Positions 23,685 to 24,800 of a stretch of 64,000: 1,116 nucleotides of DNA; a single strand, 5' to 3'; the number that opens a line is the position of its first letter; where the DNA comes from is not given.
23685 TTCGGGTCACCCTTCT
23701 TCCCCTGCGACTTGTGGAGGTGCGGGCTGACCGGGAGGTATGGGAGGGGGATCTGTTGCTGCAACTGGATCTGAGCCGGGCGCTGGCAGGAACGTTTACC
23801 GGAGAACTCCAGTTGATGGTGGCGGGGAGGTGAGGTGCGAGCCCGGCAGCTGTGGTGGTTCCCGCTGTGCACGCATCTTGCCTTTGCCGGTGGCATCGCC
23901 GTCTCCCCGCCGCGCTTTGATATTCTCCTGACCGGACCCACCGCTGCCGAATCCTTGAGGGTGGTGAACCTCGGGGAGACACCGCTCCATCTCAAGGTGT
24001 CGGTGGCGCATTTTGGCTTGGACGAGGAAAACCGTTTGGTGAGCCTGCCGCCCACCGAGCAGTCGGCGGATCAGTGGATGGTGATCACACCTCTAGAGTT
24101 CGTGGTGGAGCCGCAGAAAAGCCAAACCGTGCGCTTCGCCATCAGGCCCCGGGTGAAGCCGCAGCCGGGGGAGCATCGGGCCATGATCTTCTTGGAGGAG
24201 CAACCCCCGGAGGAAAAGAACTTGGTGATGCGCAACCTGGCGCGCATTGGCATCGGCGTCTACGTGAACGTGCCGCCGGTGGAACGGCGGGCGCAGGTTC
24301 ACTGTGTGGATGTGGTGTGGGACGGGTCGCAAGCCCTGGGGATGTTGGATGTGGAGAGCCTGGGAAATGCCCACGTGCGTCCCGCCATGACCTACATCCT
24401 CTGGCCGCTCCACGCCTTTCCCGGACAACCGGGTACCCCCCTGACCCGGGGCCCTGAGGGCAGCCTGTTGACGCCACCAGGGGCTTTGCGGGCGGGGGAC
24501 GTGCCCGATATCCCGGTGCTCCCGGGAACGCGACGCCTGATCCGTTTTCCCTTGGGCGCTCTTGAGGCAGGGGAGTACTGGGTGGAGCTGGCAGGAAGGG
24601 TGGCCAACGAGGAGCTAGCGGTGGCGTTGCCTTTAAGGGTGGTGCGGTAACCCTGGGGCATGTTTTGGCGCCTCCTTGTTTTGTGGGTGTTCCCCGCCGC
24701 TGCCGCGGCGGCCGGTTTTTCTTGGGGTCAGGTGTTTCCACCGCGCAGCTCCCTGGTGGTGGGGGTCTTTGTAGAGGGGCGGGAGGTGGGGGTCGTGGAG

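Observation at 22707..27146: Divergent chaperone-usher-like fibre-assembly operon with subunits of no recognisable pilin family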

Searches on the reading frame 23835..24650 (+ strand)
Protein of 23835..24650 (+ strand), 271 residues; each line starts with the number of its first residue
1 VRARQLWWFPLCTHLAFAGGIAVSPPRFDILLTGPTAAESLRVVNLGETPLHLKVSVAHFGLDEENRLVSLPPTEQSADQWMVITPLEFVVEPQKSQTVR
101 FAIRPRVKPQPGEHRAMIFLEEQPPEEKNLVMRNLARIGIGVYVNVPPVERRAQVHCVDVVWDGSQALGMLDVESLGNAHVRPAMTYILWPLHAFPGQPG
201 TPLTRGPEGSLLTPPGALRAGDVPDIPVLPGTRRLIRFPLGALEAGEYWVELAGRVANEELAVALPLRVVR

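Call 3: search_protein_families(library=pfam, proteins=[window:23835-24650:+], max_evalue=1)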
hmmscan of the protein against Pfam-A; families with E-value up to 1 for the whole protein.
window:23835-24650:+ (271 aa): 1 family
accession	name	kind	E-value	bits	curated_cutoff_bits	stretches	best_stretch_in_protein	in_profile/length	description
PF00345.26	PapD_N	-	1.2e-05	25.7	23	1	30-129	9-101/126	Pili and flagellar-assembly chaperone, PapD N-terminal domain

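Call 4: search_protein_families(library=ncbifam, proteins=[window:23835-24650:+], max_evalue=1)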
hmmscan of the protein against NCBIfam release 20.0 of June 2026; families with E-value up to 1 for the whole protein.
window:23835-24650:+ (271 aa): 0 families

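Call 7: search_solved_structures(query=window:23835-24650:+, max_evalue=10, show_alignments=2)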
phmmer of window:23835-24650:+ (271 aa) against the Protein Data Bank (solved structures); distinct sequences matched with E-value up to 10: 9.
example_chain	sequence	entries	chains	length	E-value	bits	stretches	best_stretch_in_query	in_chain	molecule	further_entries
3dkr_A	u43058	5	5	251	0.02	17.3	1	108-257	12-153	Esterase D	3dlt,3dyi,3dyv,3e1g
3ne2_A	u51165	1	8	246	0.32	13.3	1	175-202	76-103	Probable aquaporin AqpM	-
2x31_A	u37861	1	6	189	0.54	12.6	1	185-238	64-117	MAGNESIUM-CHELATASE 60 KDA SUBUNIT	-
6fpa_A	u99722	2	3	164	0.55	12.6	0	56-97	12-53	DARPin 1238_G01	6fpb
6gcu_C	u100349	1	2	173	0.66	12.3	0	44-91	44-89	DARPin A3A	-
9gnb_B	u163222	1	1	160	1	11.7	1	16-91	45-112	Darpin B9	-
2bkk_B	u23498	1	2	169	1.2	11.4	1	56-94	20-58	DESIGNED ANKYRIN REPEAT INHIBITOR AR_3A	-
7r67_A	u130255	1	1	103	1.9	10.8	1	211-267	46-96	Obscurin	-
4k5c_A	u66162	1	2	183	2.2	10.6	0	43-62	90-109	Loop Designed Ankyrin Repeat Protein Nran1_G06_C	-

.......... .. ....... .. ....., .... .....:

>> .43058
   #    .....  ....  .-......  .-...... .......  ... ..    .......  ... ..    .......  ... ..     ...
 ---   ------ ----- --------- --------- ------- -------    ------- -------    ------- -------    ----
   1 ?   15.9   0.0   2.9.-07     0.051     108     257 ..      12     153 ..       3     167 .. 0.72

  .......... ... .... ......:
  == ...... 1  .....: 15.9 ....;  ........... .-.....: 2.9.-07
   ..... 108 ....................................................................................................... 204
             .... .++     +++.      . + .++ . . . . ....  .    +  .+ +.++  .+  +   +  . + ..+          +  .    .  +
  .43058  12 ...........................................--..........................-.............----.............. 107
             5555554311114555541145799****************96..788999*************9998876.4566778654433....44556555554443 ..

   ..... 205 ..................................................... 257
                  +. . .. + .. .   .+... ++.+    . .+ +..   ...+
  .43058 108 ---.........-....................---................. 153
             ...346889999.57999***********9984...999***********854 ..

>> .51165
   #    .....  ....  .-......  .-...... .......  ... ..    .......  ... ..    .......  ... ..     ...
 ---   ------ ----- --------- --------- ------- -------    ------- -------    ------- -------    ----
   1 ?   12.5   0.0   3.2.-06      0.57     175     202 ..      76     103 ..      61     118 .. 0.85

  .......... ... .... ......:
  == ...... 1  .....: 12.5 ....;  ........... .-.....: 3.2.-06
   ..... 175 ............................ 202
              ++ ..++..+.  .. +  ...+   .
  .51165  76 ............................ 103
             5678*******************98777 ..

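Call 21: find_homologous_proteins(query=window:23835-24650:+, max_evalue=0.01)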
Query window:23835-24650:+ (271 aa): 120 proteins with E <= 0.01 among 3931 candidates.
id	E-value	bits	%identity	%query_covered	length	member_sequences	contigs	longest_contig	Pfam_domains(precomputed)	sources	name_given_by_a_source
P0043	1.2e-178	610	100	100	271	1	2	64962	PF00345.27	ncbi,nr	ncbi:MAG: fimbria/pilus periplasmic chaperone [Thermoanaerobaculum sp.]|nr:fimbria/pilus periplasmic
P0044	2.1e-131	455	77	95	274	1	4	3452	-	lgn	-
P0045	2.2e-126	439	76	91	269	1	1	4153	-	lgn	-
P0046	3.3e-120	419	73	94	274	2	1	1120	-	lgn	-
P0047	2.7e-108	379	66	99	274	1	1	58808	-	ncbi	ncbi:MAG: fimbrial biogenesis chaperone [Thermoanaerobaculum sp.]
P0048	4.4e-106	372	67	93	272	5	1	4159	PF00345.27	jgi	-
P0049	9.2e-105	368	65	95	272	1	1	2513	PF00345.27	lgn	-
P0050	1.2e-104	367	66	96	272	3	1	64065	-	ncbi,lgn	-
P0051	1.2e-102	361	63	95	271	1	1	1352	PF00345.27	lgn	-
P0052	2.0e-102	360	63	96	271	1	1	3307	PF00345.27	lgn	-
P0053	7.1e-100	352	66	92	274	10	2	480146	-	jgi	jgi:hypothetical protein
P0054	1.3e-99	351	61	96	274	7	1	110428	PF00345.27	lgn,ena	-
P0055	1.7e-96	341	61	98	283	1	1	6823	PF00345.27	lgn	-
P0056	2.3e-94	334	59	98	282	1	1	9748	-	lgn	-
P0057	1.6e-92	328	60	94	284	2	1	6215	PF00345.27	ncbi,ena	-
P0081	1.6e-49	187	41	94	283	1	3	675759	-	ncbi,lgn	ncbi:MAG: molecular chaperone [Hyphomicrobiaceae bacterium]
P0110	9.9e-45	171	39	96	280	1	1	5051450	-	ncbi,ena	-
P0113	7.2e-44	168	40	91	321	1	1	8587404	PF00345.27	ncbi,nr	ncbi:molecular chaperone [Nostoc sp. UHCC 0702]|nr:molecular chaperone [Nostoc sp. UHCC 0702]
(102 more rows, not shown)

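Call 28: find_encoding_contigs(protein=P0113, flank=8000, max_places=2)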
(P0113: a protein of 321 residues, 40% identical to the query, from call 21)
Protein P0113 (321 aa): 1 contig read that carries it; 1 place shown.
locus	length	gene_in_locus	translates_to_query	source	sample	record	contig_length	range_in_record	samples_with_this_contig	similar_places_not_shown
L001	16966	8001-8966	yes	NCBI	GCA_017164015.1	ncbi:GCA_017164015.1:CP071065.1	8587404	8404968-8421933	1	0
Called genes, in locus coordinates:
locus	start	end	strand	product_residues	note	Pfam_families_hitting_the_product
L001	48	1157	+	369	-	-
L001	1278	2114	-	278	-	-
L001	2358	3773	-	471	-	PF00512:HisKA, PF02518:HATPase_c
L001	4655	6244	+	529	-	PF00353:HemolysinCabind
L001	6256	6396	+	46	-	-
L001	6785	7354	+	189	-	-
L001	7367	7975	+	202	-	-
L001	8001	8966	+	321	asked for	PF00345:PapD_N (faint)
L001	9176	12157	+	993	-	PF17210:SdrD_B (faint), PF11974:bMG3 (faint), PF13620:CarboxypepD_reg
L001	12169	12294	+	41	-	PF05635:23S_rRNA_IVP (weak)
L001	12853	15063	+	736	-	PF13089:PP_kinase_N, PF02503:PP_kinase, PF17941:PP_kinase_C_1, PF13090:PP_kinase_C, PF13091:PLDc_2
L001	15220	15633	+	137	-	PF00072:Response_reg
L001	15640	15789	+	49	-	-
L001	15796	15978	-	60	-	-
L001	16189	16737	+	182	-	PF11016:DUF2854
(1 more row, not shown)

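Call 63: search_dna_similar(query=window:23835-24650:+, collection=plasmids, mode=protein, max_evalue=1, max_rows=25)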
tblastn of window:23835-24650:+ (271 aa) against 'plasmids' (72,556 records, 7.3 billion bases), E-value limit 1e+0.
Records with a match: 2; places in all: 2; records where one place covers at least 80% of the query: 0.
Best place of each record, by identity: <60% 2.
By first word of the organism name: Deinococcus 1; Polaromonas 1.
By predicted mobility (MOB-suite, as given by PLSDB): non-mobilizable 2.
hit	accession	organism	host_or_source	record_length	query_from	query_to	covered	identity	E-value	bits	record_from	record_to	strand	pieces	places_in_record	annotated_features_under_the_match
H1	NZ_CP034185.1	Deinococcus psychrotolerans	whole organism,R2A medium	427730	15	158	53%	27.0%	7e-6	54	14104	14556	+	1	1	hypothetical protein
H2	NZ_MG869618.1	Polaromonas sp. E5S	Ecology Glacier, King George Island, ...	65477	38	163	46%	21.7%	6e-1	39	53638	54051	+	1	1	molecular chaperone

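Call 64: get_annotated_region(hit=H1, flank=6000)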
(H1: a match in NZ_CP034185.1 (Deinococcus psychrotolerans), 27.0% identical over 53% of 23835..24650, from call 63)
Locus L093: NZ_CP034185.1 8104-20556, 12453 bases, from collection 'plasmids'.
description: Deinococcus psychrotolerans strain S14-83 plasmid unnamed1, complete sequence
organism: Deinococcus psychrotolerans (NCBI taxid 2489213)
taxonomy: Bacteria; Deinococcota; Deinococci; Deinococcales; Deinococcaceae; Deinococcus; Deinococcus psychrotolerans
host: -; source: whole organism,R2A medium; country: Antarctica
typing (MOB-suite, as given by PLSDB): non-mobilizable
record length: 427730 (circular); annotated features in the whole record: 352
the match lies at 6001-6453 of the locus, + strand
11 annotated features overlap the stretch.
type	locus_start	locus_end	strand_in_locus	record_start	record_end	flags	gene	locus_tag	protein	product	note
CDS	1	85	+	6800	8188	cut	-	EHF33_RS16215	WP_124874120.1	FAD-linked oxidase C-terminal domain-containing protein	-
CDS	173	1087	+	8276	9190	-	-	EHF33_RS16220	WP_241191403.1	lysophospholipid acyltransferase family protein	-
CDS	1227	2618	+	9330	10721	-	-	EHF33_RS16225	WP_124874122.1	NAD-dependent succinate-semialdehyde dehydrogenase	-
CDS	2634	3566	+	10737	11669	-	-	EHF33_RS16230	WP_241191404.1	VOC family protein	-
CDS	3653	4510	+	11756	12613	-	-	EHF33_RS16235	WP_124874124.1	site-specific integrase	-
CDS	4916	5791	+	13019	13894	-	-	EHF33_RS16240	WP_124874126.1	hypothetical protein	-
CDS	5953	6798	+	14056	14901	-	-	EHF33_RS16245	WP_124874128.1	hypothetical protein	-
CDS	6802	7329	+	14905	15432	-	-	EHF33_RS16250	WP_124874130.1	hypothetical protein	-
CDS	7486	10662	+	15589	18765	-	-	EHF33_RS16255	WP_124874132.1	hypothetical protein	-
CDS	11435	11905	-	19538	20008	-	-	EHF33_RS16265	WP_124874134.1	helix-turn-helix domain-containing protein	-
CDS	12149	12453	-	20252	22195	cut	-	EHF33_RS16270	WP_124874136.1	hypothetical protein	-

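Call 65: get_annotated_region(hit=H2, flank=6000)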
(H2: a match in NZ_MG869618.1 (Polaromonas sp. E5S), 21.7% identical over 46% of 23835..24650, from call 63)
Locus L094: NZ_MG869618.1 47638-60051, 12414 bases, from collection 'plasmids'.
description: Polaromonas sp. E5S plasmid pE5SP1, complete sequence
organism: Polaromonas sp. E5S (NCBI taxid 1840267)
taxonomy: Bacteria; Pseudomonadota; Betaproteobacteria; Burkholderiales; Comamonadaceae; Polaromonas; Polaromonas sp. E5S
host: -; source: Ecology Glacier, King George Island, Antarctica, cryoconite; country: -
typing (MOB-suite, as given by PLSDB): non-mobilizable
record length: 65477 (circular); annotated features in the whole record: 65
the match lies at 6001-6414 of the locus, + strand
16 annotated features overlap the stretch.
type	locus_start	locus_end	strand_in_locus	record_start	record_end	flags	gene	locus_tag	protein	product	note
CDS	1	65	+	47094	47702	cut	-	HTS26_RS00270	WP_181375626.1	LPD7 domain-containing protein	-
CDS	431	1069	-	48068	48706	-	-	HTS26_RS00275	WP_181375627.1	hypothetical protein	-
CDS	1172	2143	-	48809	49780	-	-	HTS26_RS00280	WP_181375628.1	hypothetical protein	-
CDS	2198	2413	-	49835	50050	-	-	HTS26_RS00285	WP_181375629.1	hypothetical protein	-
CDS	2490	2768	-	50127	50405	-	-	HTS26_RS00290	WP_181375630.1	BrnA antitoxin family protein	-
CDS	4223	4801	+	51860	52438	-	-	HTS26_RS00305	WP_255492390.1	DUF4402 domain-containing protein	-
CDS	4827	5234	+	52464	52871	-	-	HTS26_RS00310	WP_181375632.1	hypothetical protein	-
CDS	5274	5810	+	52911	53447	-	-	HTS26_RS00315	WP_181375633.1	DUF4402 domain-containing protein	-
CDS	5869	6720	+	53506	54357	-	-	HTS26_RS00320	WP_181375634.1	molecular chaperone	-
CDS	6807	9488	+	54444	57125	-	-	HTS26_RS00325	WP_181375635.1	carboxypeptidase-like regulatory domain-containing protein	-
CDS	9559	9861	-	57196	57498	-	-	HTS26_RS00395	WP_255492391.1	SDR family oxidoreductase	-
CDS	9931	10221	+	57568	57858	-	-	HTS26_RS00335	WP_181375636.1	transposase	-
CDS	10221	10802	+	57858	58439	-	-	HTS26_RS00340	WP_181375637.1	TonB-dependent receptor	-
CDS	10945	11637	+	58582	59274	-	-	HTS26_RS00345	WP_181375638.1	IS6 family transposase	-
CDS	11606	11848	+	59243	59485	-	-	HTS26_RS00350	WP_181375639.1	hypothetical protein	-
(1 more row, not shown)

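Call 72: search_protein_families(library=pfam, proteins=[L094:6807-9485:+, L093:7486-10659:+, L093:4916-5788:+, L093:5953-6795:+, L093:6802-7326:+, L094:4223-4798:+, L094:4827-5231:+, L094:5274-5807:+, L094:5869-6717:+], max_evalue=0.1)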
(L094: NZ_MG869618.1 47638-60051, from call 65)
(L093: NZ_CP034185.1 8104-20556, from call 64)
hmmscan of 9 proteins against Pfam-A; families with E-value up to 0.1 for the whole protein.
L094:6807-9485:+ (893 aa): 2 families
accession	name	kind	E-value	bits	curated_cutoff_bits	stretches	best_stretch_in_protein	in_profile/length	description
PF17210.9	SdrD_B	-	4e-08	33.9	29.7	1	809-855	19-65/112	SdrD B-like domain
PF13620.12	CarboxypepD_reg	-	1.4e-06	29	32.3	1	811-855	11-55/82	Carboxypeptidase regulatory-like domain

L093:7486-10659:+ (1058 aa): 10 families
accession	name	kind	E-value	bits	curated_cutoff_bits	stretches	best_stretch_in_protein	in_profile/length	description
PF17210.9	SdrD_B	-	2.5e-10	41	29.7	2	768-808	7-53/112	SdrD B-like domain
PF21226.3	MalQ_N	-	3.9e-05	24.4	24.1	1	973-1046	20-91/91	MalQ N-terminal beta sandwich domain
PF05506.17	PLipase_C_C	-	0.0008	20.7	24.4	0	35-62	45-73/80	Bacterial phospholipase C, C-terminal domain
PF01835.25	MG2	-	0.0012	19.6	32.8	0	971-1035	27-88/96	MG2 domain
PF13620.12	CarboxypepD_reg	-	0.0012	19.5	32.3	2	777-815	6-52/82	Carboxypeptidase regulatory-like domain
PF10633.15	NPCBM_assoc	-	0.0017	19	24.4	0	53-101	25-76/78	NPCBM-associated, NEW3 domain of alpha-galactosidase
PF16371.11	MetallophosN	-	0.0026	18.4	35.6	1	782-820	7-48/77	N terminal of Calcineurin-like phosphoesterase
PF09608.15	Alph_Pro_TM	-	0.004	17.4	24.5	1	70-119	140-189/227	Putative transmembrane protein (Alph_Pro_TM)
PF11614.14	FixG_C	-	0.017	15.7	25.6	0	143-199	38-96/119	IG-like fold at C-terminal of FixG, putative oxidoreductase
PF13715.12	CarbopepD_reg_2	-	0.021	15.3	32.2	0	782-817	11-50/88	CarboxypepD_reg-like domain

L093:4916-5788:+ (291 aa): 0 families

L093:5953-6795:+ (281 aa): 3 families
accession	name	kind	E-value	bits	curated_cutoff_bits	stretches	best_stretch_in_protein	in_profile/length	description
PF23619.1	Ig_VWA7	-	0.00038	21.1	27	1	89-131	45-86/104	VWA7 Ig-like domain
PF10633.15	NPCBM_assoc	-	0.015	15.9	24.4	1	87-123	33-71/78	NPCBM-associated, NEW3 domain of alpha-galactosidase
PF02883.26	Alpha_adaptinC2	-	0.021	15.5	27.6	1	34-76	67-110/111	Adaptin C-terminal domain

L093:6802-7326:+ (175 aa): 0 families

L094:4223-4798:+ (192 aa): 1 family
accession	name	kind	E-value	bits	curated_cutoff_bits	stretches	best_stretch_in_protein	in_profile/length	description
PF14352.11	DUF4402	-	1e-21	78.3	25.2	1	55-191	1-129/129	Domain of unknown function (DUF4402)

L094:4827-5231:+ (135 aa): 0 families

L094:5274-5807:+ (178 aa): 2 families
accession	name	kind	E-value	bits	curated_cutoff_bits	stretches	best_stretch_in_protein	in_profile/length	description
PF14352.11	DUF4402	-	4.7e-27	95.6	25.2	1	50-177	1-129/129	Domain of unknown function (DUF4402)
PF04193.19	PQ-loop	-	0.043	14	22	0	53-72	28-47/61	PQ loop repeat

L094:5869-6717:+ (283 aa): 3 families
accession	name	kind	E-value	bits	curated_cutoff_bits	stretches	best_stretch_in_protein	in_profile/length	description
PF06280.18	fn3_5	-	0.00094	20.3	27.6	1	41-121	7-86/112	Fn3-like domain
PF11614.14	FixG_C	-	0.0041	17.7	25.6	1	46-140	21-108/119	IG-like fold at C-terminal of FixG, putative oxidoreductase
PF00345.26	PapD_N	-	0.018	15.4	23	0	30-114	2-75/126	Pili and flagellar-assembly chaperone, PapD N-terminal domain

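Call 84: search_solved_structures(query=A9, max_evalue=1, show_alignments=3)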
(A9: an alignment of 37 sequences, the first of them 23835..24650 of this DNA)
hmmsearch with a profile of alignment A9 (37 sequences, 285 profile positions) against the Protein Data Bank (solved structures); distinct sequences matched with E-value up to 1: 0.

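Call 86: search_protein_families(library=pfam, alignment_id=A9, max_evalue=0.01)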
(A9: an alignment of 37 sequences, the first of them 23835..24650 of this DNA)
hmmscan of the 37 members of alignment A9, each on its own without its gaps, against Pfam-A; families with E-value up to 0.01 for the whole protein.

A. member 1, window:23835-24650:+ (271 aa): 1 family
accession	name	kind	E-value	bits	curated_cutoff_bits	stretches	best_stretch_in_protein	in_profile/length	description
PF00345.26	PapD_N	-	1.2e-05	25.7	23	1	30-129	9-101/126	Pili and flagellar-assembly chaperone, PapD N-terminal domain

B. families by the number of members that match (of 37 scanned): 7 families
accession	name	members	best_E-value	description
PF00345.26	PapD_N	28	2.5e-08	Pili and flagellar-assembly chaperone, PapD N-terminal domain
PF06280.18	fn3_5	10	6e-05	Fn3-like domain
PF22076.2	Cep192_D6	2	4.6e-05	Cep192 domain 6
PF06030.18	WxLIP_PGBD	2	0.0014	WxL Interacting Protein, peptidoglycan binding domain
PF00699.25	Urease_beta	1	0.00036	Urease beta subunit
PF03168.19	LEA_2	1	0.0044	Late embryogenesis abundant protein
PF22544.2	HYDIN_VesB_CFA65-like_Ig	1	0.0068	HYDIN/CFA65/VesB-like, Ig-like domain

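Call 104: search_dna_similar(query=L094:5274-5807:+, collection=plasmids, mode=protein, max_evalue=0.001, max_rows=20, rows=spread)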
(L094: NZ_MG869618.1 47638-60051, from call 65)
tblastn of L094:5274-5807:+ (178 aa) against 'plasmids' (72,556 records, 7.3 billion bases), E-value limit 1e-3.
Records with a match: 4; places in all: 5; records where one place covers at least 80% of the query: 1.
Best place of each record, by identity: >=99% 1; <60% 3.
By first word of the organism name: Polaromonas 2; Novosphingobium 2.
By predicted mobility (MOB-suite, as given by PLSDB): conjugative 3; non-mobilizable 1.
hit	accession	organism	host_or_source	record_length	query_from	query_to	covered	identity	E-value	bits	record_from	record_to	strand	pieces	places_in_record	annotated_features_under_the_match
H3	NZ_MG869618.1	Polaromonas sp. E5S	Ecology Glacier, King George Island, ...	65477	1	178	100%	100.0%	4e-109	348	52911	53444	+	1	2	DUF4402 domain-containing protein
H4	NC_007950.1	Polaromonas sp. JS666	-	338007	48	178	74%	41.7%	3e-10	65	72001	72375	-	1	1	DUF4402 domain-containing protein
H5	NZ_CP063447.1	Novosphingobium sp. ES2-1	mixed culture,activated sludge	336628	49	178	73%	34.3%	9e-5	49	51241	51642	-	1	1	DUF4402 domain-containing protein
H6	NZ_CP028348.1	Novosphingobium sp. THN1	cell culture,surface water of Lake Taihu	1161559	49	177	72%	33.1%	1e-7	57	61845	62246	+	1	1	record has no annotation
